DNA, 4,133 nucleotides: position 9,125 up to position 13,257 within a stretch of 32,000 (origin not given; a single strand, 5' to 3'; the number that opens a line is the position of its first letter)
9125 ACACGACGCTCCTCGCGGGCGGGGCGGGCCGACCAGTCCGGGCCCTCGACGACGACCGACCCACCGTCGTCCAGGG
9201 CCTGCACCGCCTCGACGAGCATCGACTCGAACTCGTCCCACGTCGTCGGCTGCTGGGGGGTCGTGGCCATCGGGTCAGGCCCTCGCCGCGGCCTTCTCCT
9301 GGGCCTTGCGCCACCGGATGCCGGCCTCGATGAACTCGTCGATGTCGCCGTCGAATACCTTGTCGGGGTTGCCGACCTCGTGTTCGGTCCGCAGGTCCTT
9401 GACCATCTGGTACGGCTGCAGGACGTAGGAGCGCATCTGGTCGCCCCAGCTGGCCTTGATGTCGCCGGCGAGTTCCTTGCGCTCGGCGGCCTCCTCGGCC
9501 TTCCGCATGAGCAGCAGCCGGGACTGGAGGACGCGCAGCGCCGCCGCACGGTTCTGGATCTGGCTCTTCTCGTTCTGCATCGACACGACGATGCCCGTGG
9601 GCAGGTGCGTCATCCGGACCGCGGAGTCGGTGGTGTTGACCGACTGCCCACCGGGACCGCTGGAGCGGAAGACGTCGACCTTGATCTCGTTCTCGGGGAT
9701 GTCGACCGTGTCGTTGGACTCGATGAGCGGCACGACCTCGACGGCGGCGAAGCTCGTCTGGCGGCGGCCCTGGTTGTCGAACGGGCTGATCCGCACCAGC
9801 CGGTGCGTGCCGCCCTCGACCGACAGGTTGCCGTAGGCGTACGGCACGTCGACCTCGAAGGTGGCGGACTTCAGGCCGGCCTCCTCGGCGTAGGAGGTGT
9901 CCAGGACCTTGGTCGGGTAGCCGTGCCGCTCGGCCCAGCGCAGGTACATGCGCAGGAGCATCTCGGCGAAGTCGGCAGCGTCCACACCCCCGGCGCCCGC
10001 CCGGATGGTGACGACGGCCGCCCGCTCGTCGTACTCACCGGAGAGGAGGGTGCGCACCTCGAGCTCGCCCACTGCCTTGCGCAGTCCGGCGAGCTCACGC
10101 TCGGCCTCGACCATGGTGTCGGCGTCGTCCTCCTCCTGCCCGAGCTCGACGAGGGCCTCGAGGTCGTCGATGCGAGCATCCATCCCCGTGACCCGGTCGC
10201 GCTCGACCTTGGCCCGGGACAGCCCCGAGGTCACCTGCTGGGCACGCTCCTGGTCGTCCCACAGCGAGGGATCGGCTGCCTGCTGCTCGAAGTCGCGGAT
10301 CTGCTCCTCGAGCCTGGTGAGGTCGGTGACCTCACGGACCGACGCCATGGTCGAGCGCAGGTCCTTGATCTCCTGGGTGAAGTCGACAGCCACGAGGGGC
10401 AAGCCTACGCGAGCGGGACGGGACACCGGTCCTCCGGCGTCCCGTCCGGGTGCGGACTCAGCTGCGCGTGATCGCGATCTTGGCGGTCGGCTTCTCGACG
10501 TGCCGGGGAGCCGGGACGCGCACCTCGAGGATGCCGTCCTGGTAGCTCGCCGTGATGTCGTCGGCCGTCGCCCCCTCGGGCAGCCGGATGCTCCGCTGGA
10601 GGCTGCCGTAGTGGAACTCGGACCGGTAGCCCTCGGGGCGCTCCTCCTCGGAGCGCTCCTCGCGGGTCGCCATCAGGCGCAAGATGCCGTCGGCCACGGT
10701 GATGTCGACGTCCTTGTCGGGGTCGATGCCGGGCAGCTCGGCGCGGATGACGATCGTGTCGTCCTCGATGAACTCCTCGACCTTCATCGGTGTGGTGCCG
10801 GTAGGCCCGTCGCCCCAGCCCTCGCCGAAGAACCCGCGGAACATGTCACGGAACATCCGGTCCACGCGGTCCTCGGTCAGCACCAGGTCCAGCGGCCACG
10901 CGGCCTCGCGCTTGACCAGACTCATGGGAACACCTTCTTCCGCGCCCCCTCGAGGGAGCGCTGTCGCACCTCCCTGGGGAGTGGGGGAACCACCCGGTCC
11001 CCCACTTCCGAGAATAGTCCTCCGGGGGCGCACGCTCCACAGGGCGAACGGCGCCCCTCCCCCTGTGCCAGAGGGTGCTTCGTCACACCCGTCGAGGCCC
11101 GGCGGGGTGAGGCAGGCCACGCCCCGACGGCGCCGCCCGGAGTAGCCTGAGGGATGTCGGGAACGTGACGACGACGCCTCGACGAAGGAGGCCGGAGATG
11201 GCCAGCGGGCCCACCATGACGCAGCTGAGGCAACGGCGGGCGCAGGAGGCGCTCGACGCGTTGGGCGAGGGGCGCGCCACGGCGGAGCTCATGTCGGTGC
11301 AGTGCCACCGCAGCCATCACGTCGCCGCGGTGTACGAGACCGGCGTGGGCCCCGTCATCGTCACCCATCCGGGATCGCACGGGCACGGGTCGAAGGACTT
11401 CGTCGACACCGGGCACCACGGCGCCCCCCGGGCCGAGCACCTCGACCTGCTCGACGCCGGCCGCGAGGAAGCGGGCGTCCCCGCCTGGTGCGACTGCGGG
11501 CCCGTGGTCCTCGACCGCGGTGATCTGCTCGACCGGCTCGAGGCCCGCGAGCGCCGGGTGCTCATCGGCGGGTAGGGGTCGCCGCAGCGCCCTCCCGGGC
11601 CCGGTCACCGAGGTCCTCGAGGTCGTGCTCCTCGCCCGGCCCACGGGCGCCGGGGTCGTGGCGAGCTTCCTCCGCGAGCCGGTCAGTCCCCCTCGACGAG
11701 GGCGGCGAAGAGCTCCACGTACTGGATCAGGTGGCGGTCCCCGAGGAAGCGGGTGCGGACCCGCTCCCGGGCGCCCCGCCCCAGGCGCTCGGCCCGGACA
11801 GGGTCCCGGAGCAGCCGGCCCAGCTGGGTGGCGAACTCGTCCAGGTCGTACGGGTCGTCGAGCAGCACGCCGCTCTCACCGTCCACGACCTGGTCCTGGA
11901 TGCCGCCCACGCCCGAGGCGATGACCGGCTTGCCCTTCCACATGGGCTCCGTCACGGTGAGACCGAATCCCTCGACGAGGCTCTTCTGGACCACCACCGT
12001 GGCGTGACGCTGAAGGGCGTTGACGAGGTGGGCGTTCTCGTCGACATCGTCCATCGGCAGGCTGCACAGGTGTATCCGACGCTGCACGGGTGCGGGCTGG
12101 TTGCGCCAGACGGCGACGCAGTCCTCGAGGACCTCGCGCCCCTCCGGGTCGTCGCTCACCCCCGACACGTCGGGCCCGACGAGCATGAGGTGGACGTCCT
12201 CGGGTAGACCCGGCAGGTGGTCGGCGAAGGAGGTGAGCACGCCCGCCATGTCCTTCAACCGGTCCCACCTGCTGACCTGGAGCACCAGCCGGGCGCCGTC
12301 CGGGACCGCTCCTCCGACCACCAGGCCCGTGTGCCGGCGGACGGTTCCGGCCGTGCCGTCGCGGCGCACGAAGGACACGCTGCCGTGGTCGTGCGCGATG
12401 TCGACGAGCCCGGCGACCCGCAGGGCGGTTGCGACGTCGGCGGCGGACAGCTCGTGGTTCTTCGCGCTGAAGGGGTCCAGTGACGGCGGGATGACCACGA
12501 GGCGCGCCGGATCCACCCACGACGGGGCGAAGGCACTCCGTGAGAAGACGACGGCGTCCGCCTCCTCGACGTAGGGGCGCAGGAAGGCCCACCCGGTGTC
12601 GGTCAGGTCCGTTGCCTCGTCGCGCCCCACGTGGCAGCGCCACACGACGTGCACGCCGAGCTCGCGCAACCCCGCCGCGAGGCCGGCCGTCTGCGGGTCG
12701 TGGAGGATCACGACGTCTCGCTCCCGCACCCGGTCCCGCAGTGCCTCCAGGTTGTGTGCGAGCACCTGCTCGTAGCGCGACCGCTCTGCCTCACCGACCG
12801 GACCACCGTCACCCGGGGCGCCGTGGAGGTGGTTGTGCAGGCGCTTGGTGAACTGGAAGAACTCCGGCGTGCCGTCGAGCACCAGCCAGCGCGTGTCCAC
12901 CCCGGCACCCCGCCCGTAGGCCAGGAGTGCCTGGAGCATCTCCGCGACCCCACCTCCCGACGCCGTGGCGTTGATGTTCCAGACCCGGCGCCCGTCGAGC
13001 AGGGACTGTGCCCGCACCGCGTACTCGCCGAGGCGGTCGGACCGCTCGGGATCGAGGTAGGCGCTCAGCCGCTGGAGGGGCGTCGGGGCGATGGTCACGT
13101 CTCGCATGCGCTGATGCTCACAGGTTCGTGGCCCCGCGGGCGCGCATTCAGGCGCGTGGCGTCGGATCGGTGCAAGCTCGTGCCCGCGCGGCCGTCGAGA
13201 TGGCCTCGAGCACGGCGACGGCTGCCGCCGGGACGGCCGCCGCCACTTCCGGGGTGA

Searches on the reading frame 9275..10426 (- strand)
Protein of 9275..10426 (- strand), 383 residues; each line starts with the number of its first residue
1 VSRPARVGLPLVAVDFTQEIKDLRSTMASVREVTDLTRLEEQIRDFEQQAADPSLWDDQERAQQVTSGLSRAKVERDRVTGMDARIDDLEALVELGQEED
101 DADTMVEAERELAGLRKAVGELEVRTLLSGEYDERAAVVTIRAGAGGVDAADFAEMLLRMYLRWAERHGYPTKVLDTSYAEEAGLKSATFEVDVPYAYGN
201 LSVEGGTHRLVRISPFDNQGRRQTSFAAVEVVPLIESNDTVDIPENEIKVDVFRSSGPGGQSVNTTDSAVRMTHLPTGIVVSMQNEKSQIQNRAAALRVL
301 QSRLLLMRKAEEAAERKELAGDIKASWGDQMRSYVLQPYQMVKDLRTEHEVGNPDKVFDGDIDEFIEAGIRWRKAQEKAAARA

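Call 39: search_protein_families(library=pfam, proteins=[window:9275-10426:-], max_evalue=0.001)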
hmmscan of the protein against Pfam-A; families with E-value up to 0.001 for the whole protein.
window:9275-10426:- (383 aa): 2 families
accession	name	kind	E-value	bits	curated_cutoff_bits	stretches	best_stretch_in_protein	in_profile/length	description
PF03462.23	PCRF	-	2.5e-56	191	24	1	39-229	1-194/194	PCRF domain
PF00472.26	RF-1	-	4.4e-38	130.2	35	1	240-346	4-116/116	RF-1 domain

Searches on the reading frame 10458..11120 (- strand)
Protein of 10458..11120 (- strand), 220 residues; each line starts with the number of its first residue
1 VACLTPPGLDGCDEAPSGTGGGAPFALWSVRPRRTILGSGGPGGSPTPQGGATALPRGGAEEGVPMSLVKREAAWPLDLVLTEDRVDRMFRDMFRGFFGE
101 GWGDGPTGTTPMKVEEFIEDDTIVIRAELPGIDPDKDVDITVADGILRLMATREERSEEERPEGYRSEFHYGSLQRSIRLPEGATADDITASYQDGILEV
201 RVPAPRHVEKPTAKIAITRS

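Call 40: search_protein_families(library=pfam, proteins=[window:10458-11120:-], max_evalue=0.01)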
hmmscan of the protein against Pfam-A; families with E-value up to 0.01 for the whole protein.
window:10458-11120:- (220 aa): 2 families
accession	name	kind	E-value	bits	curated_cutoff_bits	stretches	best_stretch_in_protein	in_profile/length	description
PF00011.27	HSP20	-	3.2e-18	66.2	20.8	1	119-217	5-101/102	Hsp20/alpha crystallin family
PF17886.7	ArsA_HSP20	-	0.0094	15.9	22.5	0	120-201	1-62/63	HSP20-like domain found in ArsA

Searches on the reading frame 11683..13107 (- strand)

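Call 39: search_protein_families(library=pfam, proteins=[window:11683-13107:-], max_evalue=0.001)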
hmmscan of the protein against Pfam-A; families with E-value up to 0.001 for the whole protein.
window:11683-13107:- (474 aa): 5 families
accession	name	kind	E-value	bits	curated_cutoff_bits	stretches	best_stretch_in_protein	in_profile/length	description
PF21269.3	TreT_GT1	-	7.5e-44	149.3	27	1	44-194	1-143/144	Trehalose synthase, N-terminal domain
PF00534.26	Glycos_transf_1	-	5.4e-19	68.8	26.4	1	362-449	86-172/172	Glycosyl transferases group 1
PF13692.12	Glyco_trans_1_4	-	4.9e-13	50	27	1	358-435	69-142/142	Glycosyl transferases group 1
PF20706.3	GT4-conflict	-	9.2e-06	25.3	26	1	362-441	275-363/385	Family 4 Glycosyltransferase in conflict systems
PF13524.12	Glyco_trans_1_2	-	0.0004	20.8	25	1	385-457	67-136/144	Glycosyl transferase-like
